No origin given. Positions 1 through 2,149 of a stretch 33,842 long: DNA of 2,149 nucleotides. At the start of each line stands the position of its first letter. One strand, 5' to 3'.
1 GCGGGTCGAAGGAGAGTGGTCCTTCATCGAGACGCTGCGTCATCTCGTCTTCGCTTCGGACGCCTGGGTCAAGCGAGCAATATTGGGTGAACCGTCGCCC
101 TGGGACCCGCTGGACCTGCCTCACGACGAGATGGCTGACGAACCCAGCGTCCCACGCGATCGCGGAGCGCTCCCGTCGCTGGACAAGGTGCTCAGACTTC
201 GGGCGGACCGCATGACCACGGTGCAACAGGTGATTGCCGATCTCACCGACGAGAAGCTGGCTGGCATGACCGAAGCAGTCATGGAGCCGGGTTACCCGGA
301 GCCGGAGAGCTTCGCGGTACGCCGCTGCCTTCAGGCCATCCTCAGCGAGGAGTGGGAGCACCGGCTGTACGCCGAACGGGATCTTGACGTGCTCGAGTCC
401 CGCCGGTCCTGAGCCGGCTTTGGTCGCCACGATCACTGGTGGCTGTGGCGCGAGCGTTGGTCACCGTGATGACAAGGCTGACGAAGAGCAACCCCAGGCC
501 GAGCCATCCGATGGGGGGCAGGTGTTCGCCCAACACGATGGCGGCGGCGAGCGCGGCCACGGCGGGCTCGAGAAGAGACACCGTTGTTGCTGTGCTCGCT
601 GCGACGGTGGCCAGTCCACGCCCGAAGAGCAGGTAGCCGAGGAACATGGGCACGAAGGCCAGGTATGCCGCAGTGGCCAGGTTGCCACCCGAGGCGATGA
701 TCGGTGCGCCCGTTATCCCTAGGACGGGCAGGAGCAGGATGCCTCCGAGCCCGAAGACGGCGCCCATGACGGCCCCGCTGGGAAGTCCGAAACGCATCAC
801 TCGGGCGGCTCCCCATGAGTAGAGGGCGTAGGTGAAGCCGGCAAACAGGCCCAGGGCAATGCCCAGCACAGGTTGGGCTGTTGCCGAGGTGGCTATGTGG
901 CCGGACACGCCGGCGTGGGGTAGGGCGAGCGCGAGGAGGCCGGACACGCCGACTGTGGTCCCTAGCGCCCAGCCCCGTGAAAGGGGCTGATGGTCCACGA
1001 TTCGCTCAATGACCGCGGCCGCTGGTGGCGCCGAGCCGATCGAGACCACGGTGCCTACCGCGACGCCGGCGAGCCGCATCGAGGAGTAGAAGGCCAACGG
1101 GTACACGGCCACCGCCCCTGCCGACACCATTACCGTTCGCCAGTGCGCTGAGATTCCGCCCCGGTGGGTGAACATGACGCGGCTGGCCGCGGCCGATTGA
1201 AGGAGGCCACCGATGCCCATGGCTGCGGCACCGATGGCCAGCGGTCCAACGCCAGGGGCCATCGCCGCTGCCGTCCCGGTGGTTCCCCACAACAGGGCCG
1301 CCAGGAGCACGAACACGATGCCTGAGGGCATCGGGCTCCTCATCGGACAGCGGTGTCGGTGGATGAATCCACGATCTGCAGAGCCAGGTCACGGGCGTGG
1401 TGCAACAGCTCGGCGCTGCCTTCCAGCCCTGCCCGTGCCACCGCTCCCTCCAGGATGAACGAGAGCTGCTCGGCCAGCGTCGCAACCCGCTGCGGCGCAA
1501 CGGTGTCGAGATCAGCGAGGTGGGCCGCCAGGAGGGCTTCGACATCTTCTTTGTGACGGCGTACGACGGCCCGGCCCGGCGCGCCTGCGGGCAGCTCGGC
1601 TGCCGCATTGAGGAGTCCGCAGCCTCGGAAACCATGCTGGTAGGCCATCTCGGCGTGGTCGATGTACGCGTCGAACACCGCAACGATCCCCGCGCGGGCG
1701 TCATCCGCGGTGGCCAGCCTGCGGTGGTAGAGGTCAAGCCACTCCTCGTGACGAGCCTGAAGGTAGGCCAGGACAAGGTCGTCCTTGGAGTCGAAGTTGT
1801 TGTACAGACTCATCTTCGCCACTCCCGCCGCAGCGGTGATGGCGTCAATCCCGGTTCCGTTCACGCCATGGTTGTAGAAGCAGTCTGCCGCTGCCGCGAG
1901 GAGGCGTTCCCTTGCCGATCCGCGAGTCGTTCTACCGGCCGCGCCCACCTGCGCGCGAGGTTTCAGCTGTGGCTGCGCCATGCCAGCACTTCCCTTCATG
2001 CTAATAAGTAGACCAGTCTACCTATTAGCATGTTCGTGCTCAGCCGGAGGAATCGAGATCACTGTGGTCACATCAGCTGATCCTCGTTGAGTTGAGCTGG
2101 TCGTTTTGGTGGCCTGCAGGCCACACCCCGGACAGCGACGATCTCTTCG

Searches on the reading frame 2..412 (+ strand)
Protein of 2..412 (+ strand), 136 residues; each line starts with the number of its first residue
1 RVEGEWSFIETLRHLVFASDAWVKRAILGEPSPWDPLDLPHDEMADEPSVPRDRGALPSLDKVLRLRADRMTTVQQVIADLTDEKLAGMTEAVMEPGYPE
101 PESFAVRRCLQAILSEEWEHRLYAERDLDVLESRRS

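Call 36: search_protein_families(library=pfam, proteins=[window:2-412:+], max_evalue=0.001)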
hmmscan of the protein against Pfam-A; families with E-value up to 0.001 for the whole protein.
window:2-412:+ (136 aa): 1 family
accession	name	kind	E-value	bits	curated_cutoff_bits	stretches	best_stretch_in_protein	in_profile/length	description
PF12867.12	DinB_2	-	3.2e-15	57.1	24.8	1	2-123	26-127/128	DinB superfamily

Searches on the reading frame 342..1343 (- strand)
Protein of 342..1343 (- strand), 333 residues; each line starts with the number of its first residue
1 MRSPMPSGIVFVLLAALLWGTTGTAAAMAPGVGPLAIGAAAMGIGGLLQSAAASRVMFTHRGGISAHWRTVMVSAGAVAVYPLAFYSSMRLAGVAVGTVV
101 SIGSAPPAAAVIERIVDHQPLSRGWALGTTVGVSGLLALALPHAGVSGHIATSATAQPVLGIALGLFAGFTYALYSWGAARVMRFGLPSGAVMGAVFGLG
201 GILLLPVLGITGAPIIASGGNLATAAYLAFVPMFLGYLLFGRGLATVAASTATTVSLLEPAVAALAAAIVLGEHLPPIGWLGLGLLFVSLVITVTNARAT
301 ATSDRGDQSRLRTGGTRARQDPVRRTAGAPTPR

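Call 36: search_protein_families(library=pfam, proteins=[window:342-1343:-], max_evalue=0.001)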
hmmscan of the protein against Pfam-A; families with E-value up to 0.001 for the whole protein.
window:342-1343:- (333 aa): 1 family
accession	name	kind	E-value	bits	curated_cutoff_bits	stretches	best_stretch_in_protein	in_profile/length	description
PF00892.27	EamA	-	5.7e-22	78.9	28.2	2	160-294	2-134/135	EamA-like transporter family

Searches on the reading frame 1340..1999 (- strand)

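Call 36: search_protein_families(library=pfam, proteins=[window:1340-1999:-], max_evalue=0.001)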
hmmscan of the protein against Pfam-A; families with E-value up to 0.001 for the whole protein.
window:1340-1999:- (219 aa): 2 families
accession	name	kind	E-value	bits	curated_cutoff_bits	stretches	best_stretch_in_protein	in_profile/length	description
PF00440.29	TetR_N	-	4.1e-13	49.3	24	1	33-78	1-46/47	Bacterial regulatory proteins, tetR family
PF16925.10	TetR_C_13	-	2.4e-06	28.3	27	1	105-204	5-107/109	Tetracyclin repressor-like, C-terminal domain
